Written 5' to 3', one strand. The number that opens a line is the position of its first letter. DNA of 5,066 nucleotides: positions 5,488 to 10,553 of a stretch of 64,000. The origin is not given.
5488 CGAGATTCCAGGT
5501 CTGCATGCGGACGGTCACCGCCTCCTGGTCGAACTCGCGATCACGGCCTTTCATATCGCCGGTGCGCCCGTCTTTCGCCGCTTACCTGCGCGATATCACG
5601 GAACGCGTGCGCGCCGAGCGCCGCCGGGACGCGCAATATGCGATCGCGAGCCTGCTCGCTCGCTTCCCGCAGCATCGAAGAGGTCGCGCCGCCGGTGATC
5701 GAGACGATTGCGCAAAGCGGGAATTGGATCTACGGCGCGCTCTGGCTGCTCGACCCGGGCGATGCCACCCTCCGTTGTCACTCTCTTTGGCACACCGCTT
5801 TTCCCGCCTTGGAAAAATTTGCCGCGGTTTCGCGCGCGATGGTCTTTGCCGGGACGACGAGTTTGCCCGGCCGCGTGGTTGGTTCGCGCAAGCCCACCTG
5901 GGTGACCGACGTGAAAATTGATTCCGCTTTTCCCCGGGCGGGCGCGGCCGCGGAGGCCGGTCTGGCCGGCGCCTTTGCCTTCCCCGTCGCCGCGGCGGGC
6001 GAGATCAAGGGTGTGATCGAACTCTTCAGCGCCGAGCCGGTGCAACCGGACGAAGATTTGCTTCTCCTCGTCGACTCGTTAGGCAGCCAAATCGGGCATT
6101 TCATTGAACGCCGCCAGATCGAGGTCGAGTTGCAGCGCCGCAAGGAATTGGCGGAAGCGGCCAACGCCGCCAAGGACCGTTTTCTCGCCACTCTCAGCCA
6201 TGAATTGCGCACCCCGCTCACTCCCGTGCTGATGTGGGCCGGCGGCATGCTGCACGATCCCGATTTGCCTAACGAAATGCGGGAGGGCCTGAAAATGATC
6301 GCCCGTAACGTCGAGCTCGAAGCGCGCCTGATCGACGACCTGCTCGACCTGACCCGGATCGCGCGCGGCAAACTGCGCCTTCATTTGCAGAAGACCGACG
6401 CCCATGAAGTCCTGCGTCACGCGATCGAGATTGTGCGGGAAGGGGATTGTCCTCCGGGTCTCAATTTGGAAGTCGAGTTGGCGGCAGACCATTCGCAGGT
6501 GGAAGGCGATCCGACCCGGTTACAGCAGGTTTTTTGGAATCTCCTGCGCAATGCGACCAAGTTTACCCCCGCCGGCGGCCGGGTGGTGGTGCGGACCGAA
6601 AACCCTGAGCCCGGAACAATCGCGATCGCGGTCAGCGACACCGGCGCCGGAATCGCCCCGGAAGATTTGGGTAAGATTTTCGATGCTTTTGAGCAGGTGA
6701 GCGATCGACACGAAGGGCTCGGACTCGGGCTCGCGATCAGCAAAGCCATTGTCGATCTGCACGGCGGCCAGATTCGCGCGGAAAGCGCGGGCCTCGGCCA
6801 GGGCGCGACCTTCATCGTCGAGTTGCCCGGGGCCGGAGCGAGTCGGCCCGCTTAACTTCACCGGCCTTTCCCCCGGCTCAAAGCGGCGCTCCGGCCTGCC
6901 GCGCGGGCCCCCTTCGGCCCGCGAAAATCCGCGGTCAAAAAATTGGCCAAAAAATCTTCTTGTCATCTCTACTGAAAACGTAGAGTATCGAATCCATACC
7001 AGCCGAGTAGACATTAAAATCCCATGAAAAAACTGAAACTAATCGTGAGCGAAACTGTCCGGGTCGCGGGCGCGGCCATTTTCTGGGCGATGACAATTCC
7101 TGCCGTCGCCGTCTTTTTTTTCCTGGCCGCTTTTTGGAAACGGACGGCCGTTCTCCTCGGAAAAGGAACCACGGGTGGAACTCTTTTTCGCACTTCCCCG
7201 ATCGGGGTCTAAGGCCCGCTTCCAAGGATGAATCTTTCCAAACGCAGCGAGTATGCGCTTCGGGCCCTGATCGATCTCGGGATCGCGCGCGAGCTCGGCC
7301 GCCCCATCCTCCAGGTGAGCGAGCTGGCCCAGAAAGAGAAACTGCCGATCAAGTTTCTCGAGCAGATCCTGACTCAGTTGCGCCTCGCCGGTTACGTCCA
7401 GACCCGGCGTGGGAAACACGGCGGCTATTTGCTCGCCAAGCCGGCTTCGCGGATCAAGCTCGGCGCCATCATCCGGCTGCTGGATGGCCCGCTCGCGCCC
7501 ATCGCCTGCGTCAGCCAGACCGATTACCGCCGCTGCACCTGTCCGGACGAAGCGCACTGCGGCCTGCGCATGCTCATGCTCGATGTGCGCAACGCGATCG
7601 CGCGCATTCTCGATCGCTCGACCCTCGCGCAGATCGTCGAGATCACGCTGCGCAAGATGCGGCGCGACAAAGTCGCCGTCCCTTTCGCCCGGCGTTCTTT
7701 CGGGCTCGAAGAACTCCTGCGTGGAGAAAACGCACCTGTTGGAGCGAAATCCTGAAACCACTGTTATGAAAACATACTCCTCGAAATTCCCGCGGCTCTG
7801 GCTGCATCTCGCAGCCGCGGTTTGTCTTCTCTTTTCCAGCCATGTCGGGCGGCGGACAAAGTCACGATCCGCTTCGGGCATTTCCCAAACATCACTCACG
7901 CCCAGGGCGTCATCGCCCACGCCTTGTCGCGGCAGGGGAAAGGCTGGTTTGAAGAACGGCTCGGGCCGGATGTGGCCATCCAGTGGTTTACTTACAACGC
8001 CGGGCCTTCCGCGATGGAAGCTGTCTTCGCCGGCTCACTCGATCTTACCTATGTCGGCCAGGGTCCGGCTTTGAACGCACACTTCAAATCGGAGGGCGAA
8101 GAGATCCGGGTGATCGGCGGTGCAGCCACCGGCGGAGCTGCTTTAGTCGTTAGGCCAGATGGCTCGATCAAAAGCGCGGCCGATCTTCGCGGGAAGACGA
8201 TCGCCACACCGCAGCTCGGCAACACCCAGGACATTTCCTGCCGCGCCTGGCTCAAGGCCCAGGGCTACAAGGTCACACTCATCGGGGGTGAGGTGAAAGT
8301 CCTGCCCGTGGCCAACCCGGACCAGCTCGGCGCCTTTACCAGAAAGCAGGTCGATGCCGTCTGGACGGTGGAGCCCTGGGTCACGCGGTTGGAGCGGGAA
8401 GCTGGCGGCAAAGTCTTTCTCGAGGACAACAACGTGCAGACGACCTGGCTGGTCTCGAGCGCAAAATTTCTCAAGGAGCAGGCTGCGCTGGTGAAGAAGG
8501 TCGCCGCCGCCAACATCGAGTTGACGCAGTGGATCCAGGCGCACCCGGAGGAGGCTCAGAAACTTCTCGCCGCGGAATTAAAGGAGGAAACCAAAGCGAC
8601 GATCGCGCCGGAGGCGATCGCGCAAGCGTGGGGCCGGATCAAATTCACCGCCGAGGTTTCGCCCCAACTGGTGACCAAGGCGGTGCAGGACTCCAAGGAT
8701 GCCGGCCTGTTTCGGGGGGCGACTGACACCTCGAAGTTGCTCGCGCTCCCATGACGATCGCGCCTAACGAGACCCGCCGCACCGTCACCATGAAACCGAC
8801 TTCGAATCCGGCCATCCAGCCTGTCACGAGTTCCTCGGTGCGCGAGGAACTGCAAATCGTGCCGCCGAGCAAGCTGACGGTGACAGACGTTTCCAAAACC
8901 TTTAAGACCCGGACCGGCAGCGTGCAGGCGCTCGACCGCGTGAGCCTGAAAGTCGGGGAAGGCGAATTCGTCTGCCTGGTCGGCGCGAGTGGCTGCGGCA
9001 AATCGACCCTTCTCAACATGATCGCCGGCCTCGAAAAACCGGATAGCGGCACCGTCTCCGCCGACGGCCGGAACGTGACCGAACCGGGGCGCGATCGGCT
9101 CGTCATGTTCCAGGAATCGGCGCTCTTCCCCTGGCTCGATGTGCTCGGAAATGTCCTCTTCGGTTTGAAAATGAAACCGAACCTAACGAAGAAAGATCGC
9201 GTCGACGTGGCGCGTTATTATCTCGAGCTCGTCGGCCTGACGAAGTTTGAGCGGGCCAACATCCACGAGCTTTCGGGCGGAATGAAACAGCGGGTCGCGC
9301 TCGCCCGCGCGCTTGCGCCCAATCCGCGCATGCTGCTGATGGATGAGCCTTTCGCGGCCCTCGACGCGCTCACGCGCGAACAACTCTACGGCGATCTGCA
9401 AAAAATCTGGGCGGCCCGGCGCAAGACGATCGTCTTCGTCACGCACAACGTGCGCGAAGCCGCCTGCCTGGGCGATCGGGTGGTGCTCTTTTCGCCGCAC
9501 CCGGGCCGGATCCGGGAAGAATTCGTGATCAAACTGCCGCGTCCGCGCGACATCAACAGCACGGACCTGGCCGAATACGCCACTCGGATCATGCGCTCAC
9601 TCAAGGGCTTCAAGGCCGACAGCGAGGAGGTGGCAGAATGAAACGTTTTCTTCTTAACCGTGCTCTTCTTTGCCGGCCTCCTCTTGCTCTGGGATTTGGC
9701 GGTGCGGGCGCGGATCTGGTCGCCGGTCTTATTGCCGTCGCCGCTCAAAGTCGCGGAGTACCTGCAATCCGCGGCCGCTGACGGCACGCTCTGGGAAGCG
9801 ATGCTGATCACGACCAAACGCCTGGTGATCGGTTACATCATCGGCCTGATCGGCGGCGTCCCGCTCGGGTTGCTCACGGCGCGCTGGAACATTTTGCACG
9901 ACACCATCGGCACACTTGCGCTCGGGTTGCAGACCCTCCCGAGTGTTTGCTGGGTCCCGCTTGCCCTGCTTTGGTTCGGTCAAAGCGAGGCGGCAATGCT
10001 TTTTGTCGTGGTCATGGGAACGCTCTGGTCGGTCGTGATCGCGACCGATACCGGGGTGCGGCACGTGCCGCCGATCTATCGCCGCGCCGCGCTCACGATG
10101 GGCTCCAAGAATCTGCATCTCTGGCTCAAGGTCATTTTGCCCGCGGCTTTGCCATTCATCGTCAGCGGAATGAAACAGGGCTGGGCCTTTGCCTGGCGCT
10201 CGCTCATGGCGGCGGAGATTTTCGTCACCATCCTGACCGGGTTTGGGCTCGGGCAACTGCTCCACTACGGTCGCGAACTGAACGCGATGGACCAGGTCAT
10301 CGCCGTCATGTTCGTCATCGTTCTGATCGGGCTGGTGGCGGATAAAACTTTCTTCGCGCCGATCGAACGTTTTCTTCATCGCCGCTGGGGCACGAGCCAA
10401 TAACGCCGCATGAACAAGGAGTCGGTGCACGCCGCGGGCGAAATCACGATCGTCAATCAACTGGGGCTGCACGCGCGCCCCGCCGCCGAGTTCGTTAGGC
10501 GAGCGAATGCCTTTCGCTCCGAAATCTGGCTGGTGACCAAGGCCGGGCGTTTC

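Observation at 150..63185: Hyper-abundant 9-mer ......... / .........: about one copy per kb, strand-symmetric and frame-independent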

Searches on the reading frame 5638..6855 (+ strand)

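Call 20: search_protein_families(library=pfam, proteins=[window:5638-6855:+], max_evalue=0.0001)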
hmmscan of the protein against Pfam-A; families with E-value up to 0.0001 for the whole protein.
window:5638-6855:+ (405 aa): 4 families
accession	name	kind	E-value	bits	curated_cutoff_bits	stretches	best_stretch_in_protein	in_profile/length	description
PF02518.31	HATPase_c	-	6.5e-28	97.8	26.4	1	290-397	1-108/111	Histidine kinase-, DNA gyrase B-, and HSP90-like ATPase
PF00512.31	HisKA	-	6e-14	52.3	26.9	1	178-243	1-65/66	His Kinase A (phospho-acceptor) domain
PF13185.12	GAF_2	-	4.1e-13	50.1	28.6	1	11-157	2-136/136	GAF domain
PF14215.12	bHLH-MYC_N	-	5.3e-07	30.5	30.2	1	57-147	92-179/181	bHLH-MYC and R2R3-MYB transcription factors N-terminal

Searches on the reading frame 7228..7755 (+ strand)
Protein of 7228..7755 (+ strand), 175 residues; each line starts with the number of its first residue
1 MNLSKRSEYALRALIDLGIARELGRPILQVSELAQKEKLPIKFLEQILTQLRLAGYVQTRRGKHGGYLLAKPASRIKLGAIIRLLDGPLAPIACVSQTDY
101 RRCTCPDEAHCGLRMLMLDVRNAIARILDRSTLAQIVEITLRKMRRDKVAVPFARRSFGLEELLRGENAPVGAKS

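Call 20: search_protein_families(library=pfam, proteins=[window:7228-7755:+], max_evalue=0.0001)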
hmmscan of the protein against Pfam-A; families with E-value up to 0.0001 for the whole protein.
window:7228-7755:+ (175 aa): 1 family
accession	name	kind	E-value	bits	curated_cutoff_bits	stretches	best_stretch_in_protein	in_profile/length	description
PF02082.26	Rrf2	-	4.3e-35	121.2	30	1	3-138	1-131/132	Iron-dependent Transcriptional regulator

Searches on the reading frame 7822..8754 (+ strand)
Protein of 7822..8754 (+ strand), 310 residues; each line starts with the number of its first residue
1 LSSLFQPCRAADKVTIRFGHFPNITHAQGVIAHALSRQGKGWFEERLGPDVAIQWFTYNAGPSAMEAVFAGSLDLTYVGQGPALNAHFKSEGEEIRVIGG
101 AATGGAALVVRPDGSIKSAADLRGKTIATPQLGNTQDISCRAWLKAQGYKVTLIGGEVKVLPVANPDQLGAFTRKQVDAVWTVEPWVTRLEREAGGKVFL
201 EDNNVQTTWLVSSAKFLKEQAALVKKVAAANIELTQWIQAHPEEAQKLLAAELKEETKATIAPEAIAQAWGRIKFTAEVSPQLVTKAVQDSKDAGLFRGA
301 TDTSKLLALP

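Call 20: search_protein_families(library=pfam, proteins=[window:7822-8754:+], max_evalue=0.0001)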
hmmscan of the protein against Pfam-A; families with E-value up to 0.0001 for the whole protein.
window:7822-8754:+ (310 aa): 3 families
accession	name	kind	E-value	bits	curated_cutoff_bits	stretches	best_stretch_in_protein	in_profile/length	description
PF13379.11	NMT1_2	-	2.2e-23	83.8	24.7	1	10-248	2-247/252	NMT1-like family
PF09084.16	NMT1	-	1.2e-17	65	20.5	1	38-245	11-216/216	NMT1/THI5 like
PF12974.12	Phosphonate-bd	-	7.7e-09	35.7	27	1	43-150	23-132/242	ABC transporter, phosphonate, periplasmic substrate-binding protein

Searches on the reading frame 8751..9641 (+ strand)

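Call 20: search_protein_families(library=pfam, proteins=[window:8751-9641:+], max_evalue=0.0001)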
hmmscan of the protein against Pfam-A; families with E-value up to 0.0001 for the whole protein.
window:8751-9641:+ (296 aa): 4 families
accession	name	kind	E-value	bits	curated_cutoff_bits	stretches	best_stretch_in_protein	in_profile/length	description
PF00005.33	ABC_tran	-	6.3e-34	117.9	25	1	61-202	1-137/137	ABC transporter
PF13304.12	AAA_21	-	2.6e-07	31.5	27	0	170-233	234-299/304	AAA domain, putative AbiEii toxin, Type IV TA system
PF03193.22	RsgA_GTPase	-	1.3e-05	25.5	30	1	52-107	88-145/174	RsgA GTPase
PF13401.12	AAA_22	-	6.8e-05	23.6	27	0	72-199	6-92/130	AAA domain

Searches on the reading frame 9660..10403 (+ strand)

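Call 21: search_protein_families(library=pfam, proteins=[window:9660-10403:+], max_evalue=0.0001)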
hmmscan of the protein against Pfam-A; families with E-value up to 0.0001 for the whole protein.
window:9660-10403:+ (247 aa): 1 family
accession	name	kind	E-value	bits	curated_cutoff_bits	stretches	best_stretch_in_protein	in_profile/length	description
PF00528.27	BPD_transp_1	-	2.9e-15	56.9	26.4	1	66-227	1-171/184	Binding-protein-dependent transport system inner membrane component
